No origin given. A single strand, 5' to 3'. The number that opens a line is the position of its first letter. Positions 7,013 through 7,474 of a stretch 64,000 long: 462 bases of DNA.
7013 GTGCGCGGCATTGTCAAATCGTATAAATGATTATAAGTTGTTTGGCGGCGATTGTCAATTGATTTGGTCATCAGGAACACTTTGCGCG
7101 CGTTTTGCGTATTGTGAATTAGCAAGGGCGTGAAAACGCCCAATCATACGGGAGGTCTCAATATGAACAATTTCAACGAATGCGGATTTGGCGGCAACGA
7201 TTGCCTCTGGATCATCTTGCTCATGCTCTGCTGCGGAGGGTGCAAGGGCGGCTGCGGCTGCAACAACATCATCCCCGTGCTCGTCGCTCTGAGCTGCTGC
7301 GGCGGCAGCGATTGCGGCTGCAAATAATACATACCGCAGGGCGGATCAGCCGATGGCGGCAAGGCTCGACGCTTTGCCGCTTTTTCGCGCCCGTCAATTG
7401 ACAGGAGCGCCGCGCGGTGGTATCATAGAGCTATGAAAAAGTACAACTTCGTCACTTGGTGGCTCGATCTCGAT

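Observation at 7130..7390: Stand-alone 54-aa Cys/Gly-rich hydrophobic micro-protein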

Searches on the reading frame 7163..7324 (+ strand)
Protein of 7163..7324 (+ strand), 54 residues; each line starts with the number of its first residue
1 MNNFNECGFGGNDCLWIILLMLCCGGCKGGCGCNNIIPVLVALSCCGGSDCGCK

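Call 3: search_protein_families(library=ncbifam, proteins=[window:7163-7324:+], max_evalue=10)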
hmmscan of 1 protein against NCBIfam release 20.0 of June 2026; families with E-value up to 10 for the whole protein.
seq(54 aa): 0 families

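Call 4: search_protein_families(library=pfam, proteins=[window:7163-7324:+], max_evalue=10)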
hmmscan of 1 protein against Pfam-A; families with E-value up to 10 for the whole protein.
seq(54 aa): 0 families

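Call 6: find_homologous_proteins(query=window:7163-7324:+, max_evalue=0.01)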
Query seq(54 aa) (54 aa): 10 proteins with E <= 0.01 among 10 candidates.
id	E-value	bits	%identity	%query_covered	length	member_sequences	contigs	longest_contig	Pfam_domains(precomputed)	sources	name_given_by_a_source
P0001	1.1e-26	110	98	100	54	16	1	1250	-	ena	-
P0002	2.3e-15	74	82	87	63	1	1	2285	-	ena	-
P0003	9.3e-14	69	83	81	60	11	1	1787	-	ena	-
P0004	8.7e-12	63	77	81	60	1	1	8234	-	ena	-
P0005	2.0e-9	55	68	81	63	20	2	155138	-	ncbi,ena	-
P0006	2.7e-9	55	97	63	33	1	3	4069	-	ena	-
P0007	2.7e-8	52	97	52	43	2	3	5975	-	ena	-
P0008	3.0e-5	42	56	81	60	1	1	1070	-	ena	-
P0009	4.6e-5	41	56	100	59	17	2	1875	-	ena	-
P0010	2.4e-4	39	64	89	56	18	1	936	-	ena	-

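Call 8: find_encoding_contigs(protein=P0005, flank=6000, max_places=4)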
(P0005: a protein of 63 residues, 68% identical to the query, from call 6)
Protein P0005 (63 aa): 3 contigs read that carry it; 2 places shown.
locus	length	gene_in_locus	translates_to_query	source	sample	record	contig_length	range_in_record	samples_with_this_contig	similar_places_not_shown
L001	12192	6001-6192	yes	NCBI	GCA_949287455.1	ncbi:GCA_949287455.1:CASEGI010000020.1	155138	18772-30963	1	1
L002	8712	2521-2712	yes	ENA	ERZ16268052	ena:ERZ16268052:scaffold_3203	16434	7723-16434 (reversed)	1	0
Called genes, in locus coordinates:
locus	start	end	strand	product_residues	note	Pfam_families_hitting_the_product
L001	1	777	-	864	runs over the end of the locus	PF00933:Glyco_hydro_3, PF01915:Glyco_hydro_3_C, PF14310:Fn3-like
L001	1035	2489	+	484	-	PF00478:IMPDH, PF03060:NMO (faint), PF00571:CBS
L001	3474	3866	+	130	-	PF24698:DUF7662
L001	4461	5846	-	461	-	PF28494:GlyRS_ins_1 (weak), PF00587:tRNA-synt_2b, PF03129:HGTP_anticodon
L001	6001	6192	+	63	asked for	-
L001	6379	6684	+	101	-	-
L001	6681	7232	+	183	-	PF03073:TspO_MBR (weak)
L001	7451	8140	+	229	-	-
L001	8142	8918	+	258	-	PF03309:Pan_kinase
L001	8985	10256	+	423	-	PF03447:NAD_binding_3, PF00742:Homoserine_dh, PF01842:ACT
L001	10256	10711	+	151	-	-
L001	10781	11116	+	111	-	-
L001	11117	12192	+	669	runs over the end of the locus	PF00270:DEAD (faint), PF04851:ResIII, PF17757:UvrB_inter, PF27431:UvrB_3rd, PF00271:Helicase_C, PF12344:UvrB, PF02151:UVR (weak)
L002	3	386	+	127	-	?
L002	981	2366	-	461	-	PF28494:GlyRS_ins_1 (faint), PF00587:tRNA-synt_2b, PF03129:HGTP_anticodon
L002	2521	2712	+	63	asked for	-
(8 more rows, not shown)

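Call 9: find_encoding_contigs(protein=window:7163-7324:+, flank=6000, max_places=4)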
Protein seq(54 aa) (54 aa): 6 contigs read that carry it; 4 places shown.
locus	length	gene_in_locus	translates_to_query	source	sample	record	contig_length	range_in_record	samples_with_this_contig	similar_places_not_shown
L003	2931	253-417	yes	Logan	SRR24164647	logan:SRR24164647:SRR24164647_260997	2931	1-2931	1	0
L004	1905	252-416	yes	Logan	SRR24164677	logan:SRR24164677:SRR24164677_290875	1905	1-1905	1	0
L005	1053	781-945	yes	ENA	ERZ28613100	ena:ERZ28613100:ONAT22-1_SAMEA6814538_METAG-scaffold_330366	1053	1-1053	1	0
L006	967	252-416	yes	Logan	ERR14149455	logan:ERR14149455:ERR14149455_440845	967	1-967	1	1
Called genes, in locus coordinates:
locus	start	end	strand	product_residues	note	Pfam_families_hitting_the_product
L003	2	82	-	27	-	?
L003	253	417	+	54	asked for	-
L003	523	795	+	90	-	-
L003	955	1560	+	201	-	-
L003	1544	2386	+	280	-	PF03309:Pan_kinase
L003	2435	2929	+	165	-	?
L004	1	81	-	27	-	?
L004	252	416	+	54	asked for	-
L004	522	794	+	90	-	-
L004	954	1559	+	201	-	-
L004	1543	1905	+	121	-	?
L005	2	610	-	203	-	?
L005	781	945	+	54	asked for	-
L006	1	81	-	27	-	?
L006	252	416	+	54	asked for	-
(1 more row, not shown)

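Call 16: find_encoding_contigs(protein=P0009, flank=5000, max_places=4)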
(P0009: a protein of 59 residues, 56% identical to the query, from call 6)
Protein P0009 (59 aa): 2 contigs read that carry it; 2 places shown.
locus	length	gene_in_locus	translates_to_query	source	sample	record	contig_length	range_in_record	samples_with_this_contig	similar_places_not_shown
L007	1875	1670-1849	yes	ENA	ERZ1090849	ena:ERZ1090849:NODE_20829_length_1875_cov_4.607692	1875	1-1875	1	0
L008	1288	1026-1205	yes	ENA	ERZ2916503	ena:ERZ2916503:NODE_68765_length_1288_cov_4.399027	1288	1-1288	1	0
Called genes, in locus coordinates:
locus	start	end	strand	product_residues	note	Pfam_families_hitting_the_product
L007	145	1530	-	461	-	PF28494:GlyRS_ins_1 (weak), PF00587:tRNA-synt_2b, PF03129:HGTP_anticodon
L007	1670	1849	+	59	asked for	-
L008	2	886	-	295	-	?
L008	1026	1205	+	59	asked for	-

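Call 17: find_encoding_contigs(protein=P0004, flank=5000, max_places=3)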
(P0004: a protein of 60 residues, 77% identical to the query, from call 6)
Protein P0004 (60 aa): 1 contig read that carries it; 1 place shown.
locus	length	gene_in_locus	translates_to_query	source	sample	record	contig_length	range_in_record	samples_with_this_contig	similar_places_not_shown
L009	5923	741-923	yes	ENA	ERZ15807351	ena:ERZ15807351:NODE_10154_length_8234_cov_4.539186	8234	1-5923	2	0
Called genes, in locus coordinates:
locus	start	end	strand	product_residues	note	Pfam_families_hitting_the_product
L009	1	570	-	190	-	?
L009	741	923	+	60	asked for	-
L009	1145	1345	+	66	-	-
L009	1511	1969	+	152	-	PF03073:TspO_MBR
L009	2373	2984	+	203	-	-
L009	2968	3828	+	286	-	PF03309:Pan_kinase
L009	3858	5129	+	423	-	PF03447:NAD_binding_3, PF00742:Homoserine_dh, PF01842:ACT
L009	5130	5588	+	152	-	-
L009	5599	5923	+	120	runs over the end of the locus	-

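Call 18: find_encoding_contigs(protein=P0010, flank=5000, max_places=3)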
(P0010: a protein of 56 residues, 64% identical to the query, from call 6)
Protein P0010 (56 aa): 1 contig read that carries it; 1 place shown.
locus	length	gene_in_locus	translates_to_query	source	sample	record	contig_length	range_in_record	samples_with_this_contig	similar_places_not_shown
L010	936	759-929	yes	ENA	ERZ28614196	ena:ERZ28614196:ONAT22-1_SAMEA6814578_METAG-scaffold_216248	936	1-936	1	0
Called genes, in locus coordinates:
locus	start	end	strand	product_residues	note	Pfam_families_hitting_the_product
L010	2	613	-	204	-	?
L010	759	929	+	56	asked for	-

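Call 19: search_protein_representatives(alignment_id=A1)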
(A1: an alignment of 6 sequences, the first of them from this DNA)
Query: 6 sequences, 57 profile positions. Proteins with E-value up to 0.001 (for the whole library): 11; up to 1e-10: 3; up to 1e-30: 0. The best 11 are listed.
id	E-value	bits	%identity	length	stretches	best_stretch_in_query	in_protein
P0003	5.3e-25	103.5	-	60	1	1-57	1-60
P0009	3.5e-18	81.7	-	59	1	1-57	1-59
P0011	1.5e-13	66.9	-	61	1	1-55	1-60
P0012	1.2e-07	47.9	-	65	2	2-50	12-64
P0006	6.4e-07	45.6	-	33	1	22-57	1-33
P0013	6.3e-06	42.4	-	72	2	6-37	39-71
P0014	7.9e-05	38.9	-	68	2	7-35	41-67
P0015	1.3e-04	38.2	-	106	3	7-37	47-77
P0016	2.8e-04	37.2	-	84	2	7-37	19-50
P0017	3.7e-04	36.8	-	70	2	1-33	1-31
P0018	7.7e-04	35.8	-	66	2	10-37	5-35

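Call 22: find_homologous_proteins(query=A2, max_evalue=0.001)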
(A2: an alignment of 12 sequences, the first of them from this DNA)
Query A2 (12 sequences) (54 aa, profile of the alignment): 244 proteins with E <= 0.001 among 8000 candidates; the best 120 are listed.
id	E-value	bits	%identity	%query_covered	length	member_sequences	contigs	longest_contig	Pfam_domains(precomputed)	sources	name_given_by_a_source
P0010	1.3e-17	82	64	89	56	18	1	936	-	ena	-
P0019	8.2e-17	79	67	22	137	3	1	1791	-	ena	-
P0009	1.1e-15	76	56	100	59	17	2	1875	-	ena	-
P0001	2.9e-15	74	98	100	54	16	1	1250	-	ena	-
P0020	4.5e-15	74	61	89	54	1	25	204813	-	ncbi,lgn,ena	-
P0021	7.0e-14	70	48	69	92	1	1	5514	-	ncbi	-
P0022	8.8e-14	70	58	89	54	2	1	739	-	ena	-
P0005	9.7e-14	69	68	81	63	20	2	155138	-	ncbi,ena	-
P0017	1.1e-13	69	-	-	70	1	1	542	-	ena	-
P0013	1.7e-13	69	56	50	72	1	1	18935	-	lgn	-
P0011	1.8e-13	69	-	-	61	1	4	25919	-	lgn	-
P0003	2.9e-13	68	83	81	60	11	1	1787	-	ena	-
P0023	3.8e-13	67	49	69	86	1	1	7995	-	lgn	-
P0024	8.7e-13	66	51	67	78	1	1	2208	-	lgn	-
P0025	9.9e-13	66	47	78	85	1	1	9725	-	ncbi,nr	ncbi:MAG: chorion class high-cysteine HCB protein 13 [Faecalimonas sp.]|nr:chorion class high-cystei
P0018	9.5e-12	63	73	20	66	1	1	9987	-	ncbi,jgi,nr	ncbi:MAG: chorion class high-cysteine HCB protein 13 [Clostridiales bacterium]|jgi:hypothetical prot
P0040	1.6e-8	53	75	30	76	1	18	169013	-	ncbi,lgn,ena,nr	ncbi:MAG: chorion class high-cysteine HCB protein 13 [Candidatus Ruminococcus intestinipullorum]|nr:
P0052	4.8e-8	51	50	74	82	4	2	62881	-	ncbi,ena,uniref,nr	ncbi:chorion class high-cysteine HCB protein 13 [Faecalicatena contorta]|uniref:chorion class high-c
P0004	5.6e-8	51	77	81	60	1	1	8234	-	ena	-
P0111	3.0e-6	45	67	28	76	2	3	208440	-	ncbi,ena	-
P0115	3.8e-6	45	56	31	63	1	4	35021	-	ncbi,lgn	ncbi:MAG: chorion class high-cysteine HCB protein 13 [Anaerotignum sp.]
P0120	4.9e-6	45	67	39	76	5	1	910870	-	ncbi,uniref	ncbi:chorion class high-cysteine HCB protein 13 [[Ruminococcus] torques]|uniref:chorion class high-c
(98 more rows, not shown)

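Call 25: search_protein_families(library=ncbifam, proteins=[P0120, P0052, P0040, P0111, P0020, P0011, P0018, P0115], max_evalue=10)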
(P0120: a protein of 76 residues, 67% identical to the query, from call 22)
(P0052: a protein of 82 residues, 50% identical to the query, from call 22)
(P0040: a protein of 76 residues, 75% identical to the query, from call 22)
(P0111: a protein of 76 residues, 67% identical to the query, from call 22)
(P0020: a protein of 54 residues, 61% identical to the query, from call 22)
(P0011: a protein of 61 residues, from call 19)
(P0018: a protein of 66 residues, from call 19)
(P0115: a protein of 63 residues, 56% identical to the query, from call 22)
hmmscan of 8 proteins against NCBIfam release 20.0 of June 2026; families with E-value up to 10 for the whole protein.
P0120 (76 aa): 0 families

P0052 (82 aa): 0 families

P0040 (76 aa): 0 families

P0111 (76 aa): 1 family
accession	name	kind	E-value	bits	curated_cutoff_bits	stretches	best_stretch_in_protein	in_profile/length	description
NF002402.0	PRK01470.1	equivalog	0.22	11.1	71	0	26-37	6-17/53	twin arginine translocase protein A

P0020 (54 aa): 0 families

P0011 (61 aa): 0 families

P0018 (66 aa): 0 families

P0115 (63 aa): 0 families

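Call 26: search_protein_families(library=pfam, proteins=[P0120, P0052, P0040, P0111, P0020, P0011, P0018, P0115], max_evalue=10)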
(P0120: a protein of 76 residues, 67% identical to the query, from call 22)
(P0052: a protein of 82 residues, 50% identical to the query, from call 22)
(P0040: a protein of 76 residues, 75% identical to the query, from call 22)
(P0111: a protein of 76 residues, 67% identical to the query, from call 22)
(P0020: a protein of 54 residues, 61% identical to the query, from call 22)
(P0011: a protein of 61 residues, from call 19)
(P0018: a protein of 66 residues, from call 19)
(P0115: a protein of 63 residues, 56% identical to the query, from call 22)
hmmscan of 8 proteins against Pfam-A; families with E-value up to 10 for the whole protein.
P0120 (76 aa): 0 families

P0052 (82 aa): 0 families

P0040 (76 aa): 0 families

P0111 (76 aa): 1 family
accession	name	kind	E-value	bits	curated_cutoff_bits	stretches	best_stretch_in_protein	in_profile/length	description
PF06290.16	PsiB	-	0.39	10.9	25.2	0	50-71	76-97/139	Plasmid SOS inhibition protein (PsiB)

P0020 (54 aa): 0 families

P0011 (61 aa): 0 families

P0018 (66 aa): 0 families

P0115 (63 aa): 1 family
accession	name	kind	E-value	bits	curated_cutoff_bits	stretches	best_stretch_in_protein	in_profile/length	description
PF01679.22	Pmp3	-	3.5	8.2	22.9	1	39-51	25-37/49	Proteolipid membrane potential modulator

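Call 27: find_encoding_contigs(protein=P0020, flank=6000, max_places=3)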
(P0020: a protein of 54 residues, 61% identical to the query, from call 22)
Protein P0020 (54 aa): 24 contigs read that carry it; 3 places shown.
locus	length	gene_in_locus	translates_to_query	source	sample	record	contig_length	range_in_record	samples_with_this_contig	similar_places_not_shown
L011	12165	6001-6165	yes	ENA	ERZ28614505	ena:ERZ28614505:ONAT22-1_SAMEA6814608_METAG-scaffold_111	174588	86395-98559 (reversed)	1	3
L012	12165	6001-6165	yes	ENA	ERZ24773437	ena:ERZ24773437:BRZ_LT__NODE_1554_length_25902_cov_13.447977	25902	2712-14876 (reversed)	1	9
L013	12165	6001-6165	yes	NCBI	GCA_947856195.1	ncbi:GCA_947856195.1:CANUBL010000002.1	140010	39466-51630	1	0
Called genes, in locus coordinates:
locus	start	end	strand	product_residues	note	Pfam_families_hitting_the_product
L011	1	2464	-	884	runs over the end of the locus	PF00933:Glyco_hydro_3, PF01915:Glyco_hydro_3_C, PF14310:Fn3-like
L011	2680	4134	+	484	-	PF00478:IMPDH, PF03060:NMO (faint), PF00571:CBS, PF01070:FMN_dh (weak)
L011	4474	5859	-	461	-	PF28494:GlyRS_ins_1 (weak), PF00587:tRNA-synt_2b, PF03129:HGTP_anticodon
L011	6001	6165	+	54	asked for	-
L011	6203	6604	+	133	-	-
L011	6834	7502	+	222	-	PF12822:ECF_trnsprt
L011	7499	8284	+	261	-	PF03309:Pan_kinase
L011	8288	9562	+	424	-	PF03447:NAD_binding_3, PF00742:Homoserine_dh, PF01842:ACT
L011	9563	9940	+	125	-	-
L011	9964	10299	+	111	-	-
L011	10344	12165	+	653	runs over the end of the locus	PF00270:DEAD (faint), PF04851:ResIII, PF17757:UvrB_inter, PF27431:UvrB_3rd, PF00271:Helicase_C, PF12344:UvrB, PF02151:UVR (weak)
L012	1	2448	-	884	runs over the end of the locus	PF00933:Glyco_hydro_3, PF01915:Glyco_hydro_3_C, PF14310:Fn3-like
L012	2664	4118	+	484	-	PF00478:IMPDH, PF03060:NMO (faint), PF00571:CBS, PF01070:FMN_dh (weak)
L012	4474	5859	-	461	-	PF28494:GlyRS_ins_1 (weak), PF00587:tRNA-synt_2b, PF03129:HGTP_anticodon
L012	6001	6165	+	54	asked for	-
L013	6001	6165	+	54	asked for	-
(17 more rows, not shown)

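Call 28: find_encoding_contigs(protein=P0120, flank=6000, max_places=2)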
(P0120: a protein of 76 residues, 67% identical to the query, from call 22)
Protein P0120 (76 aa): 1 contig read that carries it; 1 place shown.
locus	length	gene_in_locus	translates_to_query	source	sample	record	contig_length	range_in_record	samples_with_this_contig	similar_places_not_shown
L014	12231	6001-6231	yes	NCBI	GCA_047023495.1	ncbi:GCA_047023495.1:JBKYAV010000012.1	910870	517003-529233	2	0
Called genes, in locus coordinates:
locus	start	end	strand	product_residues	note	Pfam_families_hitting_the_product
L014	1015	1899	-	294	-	PF01746:tRNA_m1G_MT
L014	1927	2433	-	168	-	PF01782:RimM, PF05239:PRC, PF24986:PRC_RimM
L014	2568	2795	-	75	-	PF13083:KH_KhpA-B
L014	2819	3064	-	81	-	PF00886:Ribosomal_S16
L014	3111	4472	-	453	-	PF02881:SRP54_N, PF06414:Zeta_toxin (weak), PF00448:SRP54, PF01656:CbiA (weak), PF02978:SRP_SPB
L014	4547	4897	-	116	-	PF04297:UPF0122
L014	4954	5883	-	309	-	PF00082:Peptidase_S8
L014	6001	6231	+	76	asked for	-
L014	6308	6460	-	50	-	-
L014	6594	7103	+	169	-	-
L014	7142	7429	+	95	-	-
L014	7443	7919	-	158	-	PF03061:4HBT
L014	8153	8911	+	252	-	PF01416:PseudoU_synth_1 (weak)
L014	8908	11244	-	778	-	PF04023:FeoA, PF01926:MMR_HSR1, PF02421:FeoB_N, PF09439:SRPRB (weak), PF17910:FeoB_Cyto, PF07670:Gate, PF07664:FeoB_C, PF07670:Gate, +1 more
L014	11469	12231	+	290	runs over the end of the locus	PF02311:AraC_binding, PF07883:Cupin_2, PF03079:ARD (faint), PF00165:HTH_AraC, PF12833:HTH_18, PF00165:HTH_AraC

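Call 29: find_encoding_contigs(protein=P0111, flank=6000, max_places=2)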
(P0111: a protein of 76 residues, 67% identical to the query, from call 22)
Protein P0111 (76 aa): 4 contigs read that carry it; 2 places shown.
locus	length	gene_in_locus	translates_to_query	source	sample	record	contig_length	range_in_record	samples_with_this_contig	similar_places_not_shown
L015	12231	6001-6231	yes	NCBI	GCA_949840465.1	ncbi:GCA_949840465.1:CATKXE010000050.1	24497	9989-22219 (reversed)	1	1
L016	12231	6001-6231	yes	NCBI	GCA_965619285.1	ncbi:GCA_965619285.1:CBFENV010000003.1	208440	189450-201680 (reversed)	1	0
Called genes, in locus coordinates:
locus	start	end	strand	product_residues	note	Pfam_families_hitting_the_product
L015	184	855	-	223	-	-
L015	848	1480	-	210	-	-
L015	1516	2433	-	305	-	PF00005:ABC_tran, PF13304:AAA_21 (weak)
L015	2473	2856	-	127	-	PF00392:GntR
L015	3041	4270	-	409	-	PF01551:Peptidase_M23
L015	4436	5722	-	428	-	PF12897:Asp_aminotransf, PF00155:Aminotran_1_2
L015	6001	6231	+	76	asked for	-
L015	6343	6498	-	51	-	-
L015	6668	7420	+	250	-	-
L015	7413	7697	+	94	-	-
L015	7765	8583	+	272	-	PF01416:PseudoU_synth_1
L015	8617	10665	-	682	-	PF01926:MMR_HSR1, PF02421:FeoB_N, PF09439:SRPRB (faint), PF17910:FeoB_Cyto, PF07670:Gate, PF07664:FeoB_C, PF07670:Gate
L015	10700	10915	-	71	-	PF04023:FeoA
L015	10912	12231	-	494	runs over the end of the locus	PF02446:Glyco_hydro_77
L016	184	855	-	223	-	-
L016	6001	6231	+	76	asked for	-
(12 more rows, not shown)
